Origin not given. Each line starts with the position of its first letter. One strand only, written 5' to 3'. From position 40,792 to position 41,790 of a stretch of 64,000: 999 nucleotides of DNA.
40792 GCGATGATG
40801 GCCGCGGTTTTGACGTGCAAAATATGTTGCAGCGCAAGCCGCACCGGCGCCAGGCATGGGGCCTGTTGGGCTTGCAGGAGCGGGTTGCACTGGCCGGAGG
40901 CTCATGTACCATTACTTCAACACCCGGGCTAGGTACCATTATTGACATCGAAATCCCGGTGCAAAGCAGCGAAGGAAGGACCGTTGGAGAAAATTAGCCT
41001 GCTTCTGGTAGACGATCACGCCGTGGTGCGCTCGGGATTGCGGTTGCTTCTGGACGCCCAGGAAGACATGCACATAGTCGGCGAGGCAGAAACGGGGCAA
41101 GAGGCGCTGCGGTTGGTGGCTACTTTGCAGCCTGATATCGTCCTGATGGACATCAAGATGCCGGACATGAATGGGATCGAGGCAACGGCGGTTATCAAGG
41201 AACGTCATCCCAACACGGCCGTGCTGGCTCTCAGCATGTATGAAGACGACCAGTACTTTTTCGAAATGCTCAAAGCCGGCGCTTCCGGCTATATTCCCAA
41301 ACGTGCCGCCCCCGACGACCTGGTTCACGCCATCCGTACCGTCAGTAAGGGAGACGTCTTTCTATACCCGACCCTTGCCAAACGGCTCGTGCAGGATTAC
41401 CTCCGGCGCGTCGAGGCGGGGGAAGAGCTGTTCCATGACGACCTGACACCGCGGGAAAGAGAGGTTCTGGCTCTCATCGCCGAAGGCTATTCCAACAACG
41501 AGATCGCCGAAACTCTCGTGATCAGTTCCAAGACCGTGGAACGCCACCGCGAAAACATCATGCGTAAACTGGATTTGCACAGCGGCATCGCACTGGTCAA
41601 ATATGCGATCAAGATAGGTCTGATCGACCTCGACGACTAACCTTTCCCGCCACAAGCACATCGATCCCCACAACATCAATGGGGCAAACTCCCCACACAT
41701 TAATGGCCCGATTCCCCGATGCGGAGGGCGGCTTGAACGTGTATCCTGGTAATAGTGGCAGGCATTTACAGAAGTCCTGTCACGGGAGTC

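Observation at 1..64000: Highly iterated 8-bp palindrome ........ (about 46 exact copies, roughly 1-3 expected)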

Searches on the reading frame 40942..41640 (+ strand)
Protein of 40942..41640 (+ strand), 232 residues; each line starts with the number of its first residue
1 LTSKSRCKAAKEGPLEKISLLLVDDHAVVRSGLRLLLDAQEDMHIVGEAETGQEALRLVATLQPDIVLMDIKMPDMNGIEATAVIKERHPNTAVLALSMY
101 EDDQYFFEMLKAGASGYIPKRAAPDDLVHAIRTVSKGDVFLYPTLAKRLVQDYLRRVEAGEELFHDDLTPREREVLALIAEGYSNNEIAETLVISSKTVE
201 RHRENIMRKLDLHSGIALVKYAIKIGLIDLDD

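Call 75: search_protein_families(library=pfam, proteins=[window:40942-41640:+], max_evalue=0.0001)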
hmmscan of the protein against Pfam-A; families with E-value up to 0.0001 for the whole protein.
window:40942-41640:+ (232 aa): 4 families
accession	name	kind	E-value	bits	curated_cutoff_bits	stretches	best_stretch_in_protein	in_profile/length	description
PF00072.30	Response_reg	-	2e-31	108.8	30.2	1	21-132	2-111/111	Response regulator receiver domain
PF00196.25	GerE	-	1e-20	73.5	23.5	1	167-222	2-57/57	Bacterial regulatory proteins, luxR family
PF08281.18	Sigma70_r4_2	-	2.7e-07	30.6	25.7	1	167-210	10-54/54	Sigma-70, region 4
PF04545.22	Sigma70_r4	-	6.6e-05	22.8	24.1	0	167-210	4-48/50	Sigma-70, region 4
